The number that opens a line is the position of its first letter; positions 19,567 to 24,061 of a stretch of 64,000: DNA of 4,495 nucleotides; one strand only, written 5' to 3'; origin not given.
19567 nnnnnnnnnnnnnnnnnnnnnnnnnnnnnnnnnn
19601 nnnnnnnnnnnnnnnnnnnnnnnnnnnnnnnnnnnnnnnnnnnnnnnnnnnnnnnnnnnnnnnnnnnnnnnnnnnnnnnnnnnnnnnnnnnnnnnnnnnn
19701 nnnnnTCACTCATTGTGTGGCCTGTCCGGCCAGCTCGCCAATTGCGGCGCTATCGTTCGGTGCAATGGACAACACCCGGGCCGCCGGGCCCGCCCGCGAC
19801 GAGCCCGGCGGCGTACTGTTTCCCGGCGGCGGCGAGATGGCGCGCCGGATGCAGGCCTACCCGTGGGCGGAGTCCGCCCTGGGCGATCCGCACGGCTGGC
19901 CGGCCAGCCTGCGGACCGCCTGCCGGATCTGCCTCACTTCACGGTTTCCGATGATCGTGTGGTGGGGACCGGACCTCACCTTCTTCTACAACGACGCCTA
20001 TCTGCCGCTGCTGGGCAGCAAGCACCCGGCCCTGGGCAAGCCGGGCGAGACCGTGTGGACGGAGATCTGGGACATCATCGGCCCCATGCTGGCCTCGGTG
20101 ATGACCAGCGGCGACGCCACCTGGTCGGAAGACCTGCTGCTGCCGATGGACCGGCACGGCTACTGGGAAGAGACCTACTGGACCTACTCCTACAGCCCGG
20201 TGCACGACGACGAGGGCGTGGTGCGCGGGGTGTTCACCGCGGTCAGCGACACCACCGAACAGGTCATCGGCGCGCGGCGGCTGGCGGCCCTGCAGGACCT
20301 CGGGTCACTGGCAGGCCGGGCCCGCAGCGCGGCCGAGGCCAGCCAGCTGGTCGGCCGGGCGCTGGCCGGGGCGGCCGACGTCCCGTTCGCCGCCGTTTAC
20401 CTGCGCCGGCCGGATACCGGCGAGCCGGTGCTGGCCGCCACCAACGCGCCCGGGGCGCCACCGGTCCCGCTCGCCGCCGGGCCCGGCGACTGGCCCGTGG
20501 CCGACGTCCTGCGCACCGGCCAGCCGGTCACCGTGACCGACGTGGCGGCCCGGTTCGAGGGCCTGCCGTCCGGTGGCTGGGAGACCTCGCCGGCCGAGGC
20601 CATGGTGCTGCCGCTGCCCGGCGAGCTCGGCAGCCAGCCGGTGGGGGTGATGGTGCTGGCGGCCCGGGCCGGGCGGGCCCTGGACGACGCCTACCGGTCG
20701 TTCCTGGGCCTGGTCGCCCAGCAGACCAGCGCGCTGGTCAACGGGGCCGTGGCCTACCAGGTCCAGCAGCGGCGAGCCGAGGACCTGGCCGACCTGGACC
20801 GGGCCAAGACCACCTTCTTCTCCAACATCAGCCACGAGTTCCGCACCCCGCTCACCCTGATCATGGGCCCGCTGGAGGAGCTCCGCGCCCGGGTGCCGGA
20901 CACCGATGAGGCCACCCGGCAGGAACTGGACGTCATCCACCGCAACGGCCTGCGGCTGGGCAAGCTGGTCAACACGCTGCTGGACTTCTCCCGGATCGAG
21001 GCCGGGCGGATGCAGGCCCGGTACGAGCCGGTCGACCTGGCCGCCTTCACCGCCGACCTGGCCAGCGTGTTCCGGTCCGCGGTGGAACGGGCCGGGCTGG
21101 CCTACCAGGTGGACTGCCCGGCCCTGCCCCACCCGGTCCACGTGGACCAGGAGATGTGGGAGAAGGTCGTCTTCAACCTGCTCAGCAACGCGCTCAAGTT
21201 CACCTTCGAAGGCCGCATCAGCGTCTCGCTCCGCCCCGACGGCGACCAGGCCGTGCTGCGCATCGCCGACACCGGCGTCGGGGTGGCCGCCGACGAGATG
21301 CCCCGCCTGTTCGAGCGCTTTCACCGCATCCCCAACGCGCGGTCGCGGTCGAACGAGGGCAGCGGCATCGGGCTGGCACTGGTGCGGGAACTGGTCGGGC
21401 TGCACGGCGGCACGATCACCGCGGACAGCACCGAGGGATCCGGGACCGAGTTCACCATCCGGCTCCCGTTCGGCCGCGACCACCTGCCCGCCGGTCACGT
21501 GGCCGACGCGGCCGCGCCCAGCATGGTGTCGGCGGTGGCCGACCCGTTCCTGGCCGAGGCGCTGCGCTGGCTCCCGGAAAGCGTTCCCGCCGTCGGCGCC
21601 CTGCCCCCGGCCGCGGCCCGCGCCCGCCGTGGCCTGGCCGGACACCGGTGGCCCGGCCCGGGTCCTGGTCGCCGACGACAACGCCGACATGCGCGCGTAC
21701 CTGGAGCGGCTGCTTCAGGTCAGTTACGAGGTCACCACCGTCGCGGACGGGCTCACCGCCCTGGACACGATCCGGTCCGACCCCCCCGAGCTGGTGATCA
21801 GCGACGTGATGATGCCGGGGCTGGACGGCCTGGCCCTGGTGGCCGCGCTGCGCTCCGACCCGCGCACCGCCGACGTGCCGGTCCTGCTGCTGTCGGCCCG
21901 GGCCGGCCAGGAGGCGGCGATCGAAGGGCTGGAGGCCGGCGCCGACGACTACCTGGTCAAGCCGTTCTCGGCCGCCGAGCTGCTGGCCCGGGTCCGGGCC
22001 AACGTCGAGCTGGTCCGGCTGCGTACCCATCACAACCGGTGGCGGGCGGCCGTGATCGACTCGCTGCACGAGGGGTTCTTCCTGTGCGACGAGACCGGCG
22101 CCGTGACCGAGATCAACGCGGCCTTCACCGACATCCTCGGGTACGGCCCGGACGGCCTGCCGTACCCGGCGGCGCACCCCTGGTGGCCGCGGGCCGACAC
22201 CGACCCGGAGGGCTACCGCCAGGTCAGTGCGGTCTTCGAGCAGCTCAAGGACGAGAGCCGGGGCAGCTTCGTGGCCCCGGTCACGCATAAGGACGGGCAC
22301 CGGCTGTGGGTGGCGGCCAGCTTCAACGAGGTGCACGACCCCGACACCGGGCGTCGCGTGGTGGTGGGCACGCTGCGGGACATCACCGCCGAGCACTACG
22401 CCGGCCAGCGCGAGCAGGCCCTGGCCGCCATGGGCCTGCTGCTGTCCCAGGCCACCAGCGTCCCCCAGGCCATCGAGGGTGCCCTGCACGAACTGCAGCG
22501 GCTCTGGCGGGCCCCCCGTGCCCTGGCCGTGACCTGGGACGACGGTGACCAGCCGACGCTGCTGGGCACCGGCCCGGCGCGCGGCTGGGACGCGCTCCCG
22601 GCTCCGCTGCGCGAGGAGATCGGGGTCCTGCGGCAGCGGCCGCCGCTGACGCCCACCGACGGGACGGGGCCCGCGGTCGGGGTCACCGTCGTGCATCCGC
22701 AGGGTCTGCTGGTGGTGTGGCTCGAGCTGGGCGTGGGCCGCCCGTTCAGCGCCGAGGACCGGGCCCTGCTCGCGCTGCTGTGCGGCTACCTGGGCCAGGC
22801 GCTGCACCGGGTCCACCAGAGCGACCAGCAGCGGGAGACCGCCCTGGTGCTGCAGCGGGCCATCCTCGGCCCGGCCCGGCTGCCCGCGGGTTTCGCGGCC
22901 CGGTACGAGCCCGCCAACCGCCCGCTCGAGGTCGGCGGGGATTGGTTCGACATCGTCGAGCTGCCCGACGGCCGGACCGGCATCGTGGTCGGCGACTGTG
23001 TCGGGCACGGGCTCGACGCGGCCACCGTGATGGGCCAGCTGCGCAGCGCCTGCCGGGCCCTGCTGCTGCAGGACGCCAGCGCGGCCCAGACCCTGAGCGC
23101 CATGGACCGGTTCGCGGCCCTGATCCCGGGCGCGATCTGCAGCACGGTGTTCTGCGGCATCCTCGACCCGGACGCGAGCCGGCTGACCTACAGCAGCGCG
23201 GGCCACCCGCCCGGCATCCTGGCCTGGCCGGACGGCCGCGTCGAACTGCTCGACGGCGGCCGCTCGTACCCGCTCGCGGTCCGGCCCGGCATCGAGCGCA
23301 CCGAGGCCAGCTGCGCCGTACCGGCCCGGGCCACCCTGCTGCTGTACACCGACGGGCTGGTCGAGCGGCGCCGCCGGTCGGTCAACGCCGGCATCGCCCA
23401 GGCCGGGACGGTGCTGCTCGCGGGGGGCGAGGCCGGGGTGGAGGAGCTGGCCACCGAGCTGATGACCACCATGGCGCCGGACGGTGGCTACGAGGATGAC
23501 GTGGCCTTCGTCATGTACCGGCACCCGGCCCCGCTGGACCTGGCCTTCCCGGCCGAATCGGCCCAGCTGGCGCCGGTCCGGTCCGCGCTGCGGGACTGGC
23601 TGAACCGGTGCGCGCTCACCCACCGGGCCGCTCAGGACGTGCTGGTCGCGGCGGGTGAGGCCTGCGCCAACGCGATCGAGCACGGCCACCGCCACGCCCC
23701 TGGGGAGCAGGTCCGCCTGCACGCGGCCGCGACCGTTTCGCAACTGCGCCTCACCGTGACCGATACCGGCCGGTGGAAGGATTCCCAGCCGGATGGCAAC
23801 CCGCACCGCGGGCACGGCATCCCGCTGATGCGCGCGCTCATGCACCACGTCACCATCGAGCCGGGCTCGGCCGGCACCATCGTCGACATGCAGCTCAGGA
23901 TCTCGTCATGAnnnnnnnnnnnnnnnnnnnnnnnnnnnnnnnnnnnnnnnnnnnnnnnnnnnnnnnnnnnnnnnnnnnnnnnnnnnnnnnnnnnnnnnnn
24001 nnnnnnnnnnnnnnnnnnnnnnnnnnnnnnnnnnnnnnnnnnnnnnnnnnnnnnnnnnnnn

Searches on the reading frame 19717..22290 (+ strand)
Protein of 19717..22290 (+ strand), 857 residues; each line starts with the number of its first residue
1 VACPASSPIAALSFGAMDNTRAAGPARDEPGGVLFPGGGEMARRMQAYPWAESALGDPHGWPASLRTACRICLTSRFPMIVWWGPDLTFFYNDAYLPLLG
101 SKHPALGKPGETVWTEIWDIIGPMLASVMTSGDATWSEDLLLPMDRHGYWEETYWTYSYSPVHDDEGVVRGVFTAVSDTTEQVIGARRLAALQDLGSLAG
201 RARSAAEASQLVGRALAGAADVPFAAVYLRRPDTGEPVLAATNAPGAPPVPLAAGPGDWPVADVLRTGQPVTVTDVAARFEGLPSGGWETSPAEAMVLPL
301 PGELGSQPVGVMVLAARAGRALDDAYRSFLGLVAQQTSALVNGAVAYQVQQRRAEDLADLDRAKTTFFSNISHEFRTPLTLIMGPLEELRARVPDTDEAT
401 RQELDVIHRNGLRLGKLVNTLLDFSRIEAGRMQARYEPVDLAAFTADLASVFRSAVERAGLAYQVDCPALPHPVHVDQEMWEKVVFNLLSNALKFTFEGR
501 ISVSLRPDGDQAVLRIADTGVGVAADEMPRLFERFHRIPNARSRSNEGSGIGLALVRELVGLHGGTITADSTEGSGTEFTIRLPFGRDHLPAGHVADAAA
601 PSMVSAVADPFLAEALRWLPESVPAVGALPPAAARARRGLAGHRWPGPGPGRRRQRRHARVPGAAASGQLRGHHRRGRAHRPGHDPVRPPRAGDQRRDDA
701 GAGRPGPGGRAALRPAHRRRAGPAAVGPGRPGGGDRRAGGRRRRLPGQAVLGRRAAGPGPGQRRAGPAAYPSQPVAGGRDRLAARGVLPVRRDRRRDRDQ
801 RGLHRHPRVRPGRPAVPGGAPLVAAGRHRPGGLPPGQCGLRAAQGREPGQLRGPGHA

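Call 8: search_protein_families(library=pfam, proteins=[window:19717-22290:+], max_evalue=0.001)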
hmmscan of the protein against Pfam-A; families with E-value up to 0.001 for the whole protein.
window:19717-22290:+ (857 aa): 6 families
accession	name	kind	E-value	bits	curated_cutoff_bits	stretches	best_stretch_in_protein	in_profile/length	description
PF02518.31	HATPase_c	-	9.3e-29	100.6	26.4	1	477-585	2-109/111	Histidine kinase-, DNA gyrase B-, and HSP90-like ATPase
PF00512.31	HisKA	-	2.7e-19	69.4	26.9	1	363-430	1-66/66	His Kinase A (phospho-acceptor) domain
PF13185.12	GAF_2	-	4.8e-14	53.2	28.6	1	208-340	4-134/136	GAF domain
PF08448.16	PAS_4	-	2e-06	28.4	23.1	1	91-182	20-108/110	PAS fold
PF01590.32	GAF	-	1.3e-05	26.2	22.4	1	208-338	5-130/133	GAF domain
PF13492.12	GAF_3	-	1.6e-05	25.8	27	1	216-338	13-124/129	GAF domain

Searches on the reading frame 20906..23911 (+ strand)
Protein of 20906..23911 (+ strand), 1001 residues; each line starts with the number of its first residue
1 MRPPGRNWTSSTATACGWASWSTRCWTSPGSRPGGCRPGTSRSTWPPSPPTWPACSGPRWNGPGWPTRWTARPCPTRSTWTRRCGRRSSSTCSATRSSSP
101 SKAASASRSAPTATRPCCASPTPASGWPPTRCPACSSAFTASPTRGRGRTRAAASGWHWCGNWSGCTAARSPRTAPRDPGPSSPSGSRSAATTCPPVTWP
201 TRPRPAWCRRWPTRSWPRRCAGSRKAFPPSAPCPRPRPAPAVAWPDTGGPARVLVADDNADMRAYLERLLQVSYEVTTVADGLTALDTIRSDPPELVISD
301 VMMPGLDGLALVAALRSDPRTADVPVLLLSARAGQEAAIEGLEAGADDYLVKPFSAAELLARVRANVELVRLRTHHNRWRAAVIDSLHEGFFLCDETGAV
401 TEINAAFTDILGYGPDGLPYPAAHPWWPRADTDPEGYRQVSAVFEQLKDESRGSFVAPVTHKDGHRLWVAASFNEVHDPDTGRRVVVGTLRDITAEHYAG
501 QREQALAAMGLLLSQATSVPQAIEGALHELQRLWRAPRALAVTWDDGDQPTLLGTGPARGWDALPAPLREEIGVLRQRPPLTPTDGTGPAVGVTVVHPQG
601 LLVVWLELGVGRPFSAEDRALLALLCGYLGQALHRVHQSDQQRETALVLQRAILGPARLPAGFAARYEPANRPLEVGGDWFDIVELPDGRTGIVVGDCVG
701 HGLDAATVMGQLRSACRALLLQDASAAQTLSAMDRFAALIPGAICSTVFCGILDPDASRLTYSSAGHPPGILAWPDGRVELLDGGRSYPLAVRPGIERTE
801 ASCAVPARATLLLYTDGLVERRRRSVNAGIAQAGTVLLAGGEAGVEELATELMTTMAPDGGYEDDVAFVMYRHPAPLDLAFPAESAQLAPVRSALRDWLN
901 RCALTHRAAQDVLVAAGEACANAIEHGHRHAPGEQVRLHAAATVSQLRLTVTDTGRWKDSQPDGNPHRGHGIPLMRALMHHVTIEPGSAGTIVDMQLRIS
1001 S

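Call 8: search_protein_families(library=pfam, proteins=[window:20906-23911:+], max_evalue=0.001)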
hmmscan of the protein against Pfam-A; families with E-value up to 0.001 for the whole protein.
window:20906-23911:+ (1001 aa): 7 families
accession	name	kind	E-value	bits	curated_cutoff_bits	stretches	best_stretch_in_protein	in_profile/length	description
PF07228.17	SpoIIE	-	4.4e-40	138.1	25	1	687-873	1-191/192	Stage II sporulation protein E (SpoIIE)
PF13581.12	HATPase_c_2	-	9.9e-29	100.4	27.4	1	881-996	1-126/127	Histidine kinase-like ATPase domain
PF00072.30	Response_reg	-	4.9e-26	91.5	30.2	1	253-364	1-111/111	Response regulator receiver domain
PF00989.32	PAS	-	6.6e-08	33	22.6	1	381-493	4-113/113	PAS fold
PF13426.13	PAS_9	-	1.2e-06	29.2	27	1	389-495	2-103/103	PAS domain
PF08448.16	PAS_4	-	4.6e-05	24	23.1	1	385-497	2-109/110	PAS fold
PF13188.13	PAS_8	-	9.5e-05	22.6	21.8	1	379-420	3-43/65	PAS domain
